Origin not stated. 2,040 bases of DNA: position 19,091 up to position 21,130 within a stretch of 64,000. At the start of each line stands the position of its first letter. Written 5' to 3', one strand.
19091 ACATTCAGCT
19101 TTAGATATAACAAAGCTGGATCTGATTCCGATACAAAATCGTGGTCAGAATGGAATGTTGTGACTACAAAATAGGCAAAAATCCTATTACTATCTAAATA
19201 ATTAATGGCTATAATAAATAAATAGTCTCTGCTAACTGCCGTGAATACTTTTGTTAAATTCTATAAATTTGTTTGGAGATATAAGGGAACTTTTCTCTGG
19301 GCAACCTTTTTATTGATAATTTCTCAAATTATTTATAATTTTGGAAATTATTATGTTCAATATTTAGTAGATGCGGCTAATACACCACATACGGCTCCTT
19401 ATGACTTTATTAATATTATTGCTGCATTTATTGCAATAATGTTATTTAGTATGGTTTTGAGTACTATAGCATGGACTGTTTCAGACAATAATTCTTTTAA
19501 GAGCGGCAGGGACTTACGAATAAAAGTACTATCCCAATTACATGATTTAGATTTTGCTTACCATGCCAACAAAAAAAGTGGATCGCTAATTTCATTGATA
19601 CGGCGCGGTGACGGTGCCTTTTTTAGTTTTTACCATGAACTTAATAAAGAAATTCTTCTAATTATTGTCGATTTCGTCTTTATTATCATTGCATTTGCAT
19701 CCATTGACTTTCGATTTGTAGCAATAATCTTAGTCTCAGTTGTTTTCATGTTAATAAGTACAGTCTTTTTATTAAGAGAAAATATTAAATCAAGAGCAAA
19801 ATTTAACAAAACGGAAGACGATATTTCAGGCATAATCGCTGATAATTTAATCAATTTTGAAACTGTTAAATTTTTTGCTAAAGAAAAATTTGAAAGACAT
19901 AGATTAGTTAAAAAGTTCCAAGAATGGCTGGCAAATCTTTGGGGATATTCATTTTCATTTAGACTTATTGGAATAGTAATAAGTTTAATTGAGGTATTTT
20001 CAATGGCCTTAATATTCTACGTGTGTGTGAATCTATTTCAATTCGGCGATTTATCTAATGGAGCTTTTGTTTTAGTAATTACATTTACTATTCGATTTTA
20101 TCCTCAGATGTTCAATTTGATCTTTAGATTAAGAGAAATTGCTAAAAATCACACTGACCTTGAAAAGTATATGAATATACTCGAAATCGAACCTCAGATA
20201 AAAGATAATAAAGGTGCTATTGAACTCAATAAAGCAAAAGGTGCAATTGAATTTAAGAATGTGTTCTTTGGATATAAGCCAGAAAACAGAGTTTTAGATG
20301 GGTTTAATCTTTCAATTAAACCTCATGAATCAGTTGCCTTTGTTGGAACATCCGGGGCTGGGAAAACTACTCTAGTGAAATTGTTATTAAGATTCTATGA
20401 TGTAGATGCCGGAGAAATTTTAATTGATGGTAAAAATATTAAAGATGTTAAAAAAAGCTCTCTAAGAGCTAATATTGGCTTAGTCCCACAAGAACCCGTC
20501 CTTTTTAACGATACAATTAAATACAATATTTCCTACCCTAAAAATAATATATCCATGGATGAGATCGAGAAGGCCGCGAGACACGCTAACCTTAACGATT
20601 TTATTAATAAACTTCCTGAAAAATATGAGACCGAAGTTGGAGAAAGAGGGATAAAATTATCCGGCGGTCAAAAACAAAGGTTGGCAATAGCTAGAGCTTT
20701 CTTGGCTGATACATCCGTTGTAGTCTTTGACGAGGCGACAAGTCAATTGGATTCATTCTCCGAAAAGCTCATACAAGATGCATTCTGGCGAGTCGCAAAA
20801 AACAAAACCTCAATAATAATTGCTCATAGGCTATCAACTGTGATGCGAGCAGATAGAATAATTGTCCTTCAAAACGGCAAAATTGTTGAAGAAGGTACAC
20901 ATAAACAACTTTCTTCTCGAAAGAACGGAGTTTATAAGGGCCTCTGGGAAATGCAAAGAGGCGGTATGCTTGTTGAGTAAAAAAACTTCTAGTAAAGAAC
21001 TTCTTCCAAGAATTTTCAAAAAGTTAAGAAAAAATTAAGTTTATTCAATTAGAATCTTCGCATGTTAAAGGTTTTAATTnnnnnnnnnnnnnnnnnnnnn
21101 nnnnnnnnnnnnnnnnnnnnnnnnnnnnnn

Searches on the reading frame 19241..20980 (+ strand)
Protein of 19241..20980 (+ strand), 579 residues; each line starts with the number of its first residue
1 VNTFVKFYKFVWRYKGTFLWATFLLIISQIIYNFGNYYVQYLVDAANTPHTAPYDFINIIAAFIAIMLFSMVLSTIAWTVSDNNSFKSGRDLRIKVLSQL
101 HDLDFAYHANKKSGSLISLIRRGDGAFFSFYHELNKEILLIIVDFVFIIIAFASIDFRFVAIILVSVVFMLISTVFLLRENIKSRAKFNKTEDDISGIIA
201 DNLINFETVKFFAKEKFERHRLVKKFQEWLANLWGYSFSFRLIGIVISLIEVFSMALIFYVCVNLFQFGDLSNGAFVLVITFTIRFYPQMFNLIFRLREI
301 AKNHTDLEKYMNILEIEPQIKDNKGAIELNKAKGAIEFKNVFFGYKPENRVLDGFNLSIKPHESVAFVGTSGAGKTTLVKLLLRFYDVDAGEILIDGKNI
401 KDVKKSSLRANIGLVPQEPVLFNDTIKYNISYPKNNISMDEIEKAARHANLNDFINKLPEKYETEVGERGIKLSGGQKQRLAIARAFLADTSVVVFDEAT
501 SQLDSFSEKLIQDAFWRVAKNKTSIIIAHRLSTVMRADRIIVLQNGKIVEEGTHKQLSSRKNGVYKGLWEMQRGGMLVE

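Call 77: search_protein_families(library=pfam, proteins=[window:19241-20980:+], max_evalue=0.01)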
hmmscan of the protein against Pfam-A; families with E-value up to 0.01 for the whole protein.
window:19241-20980:+ (579 aa): 6 families
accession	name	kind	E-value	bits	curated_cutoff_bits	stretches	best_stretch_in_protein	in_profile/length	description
PF00005.33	ABC_tran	-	1.1e-31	110.7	25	1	352-501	1-137/137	ABC transporter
PF00664.28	ABC_membrane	-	1.1e-23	84.8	28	1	21-283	4-267/274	ABC transporter transmembrane region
PF02463.25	SMC_N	-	1.2e-05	25.3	40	1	383-543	101-211/220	RecF/RecN/SMC N terminal domain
PF13401.12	AAA_22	-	0.0004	21.1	27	1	364-503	7-96/130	AAA domain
PF13304.12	AAA_21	-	0.0036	17.8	27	0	366-478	3-100/304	AAA domain, putative AbiEii toxin, Type IV TA system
PF03193.22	RsgA_GTPase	-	0.0056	17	30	0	354-393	99-137/174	RsgA GTPase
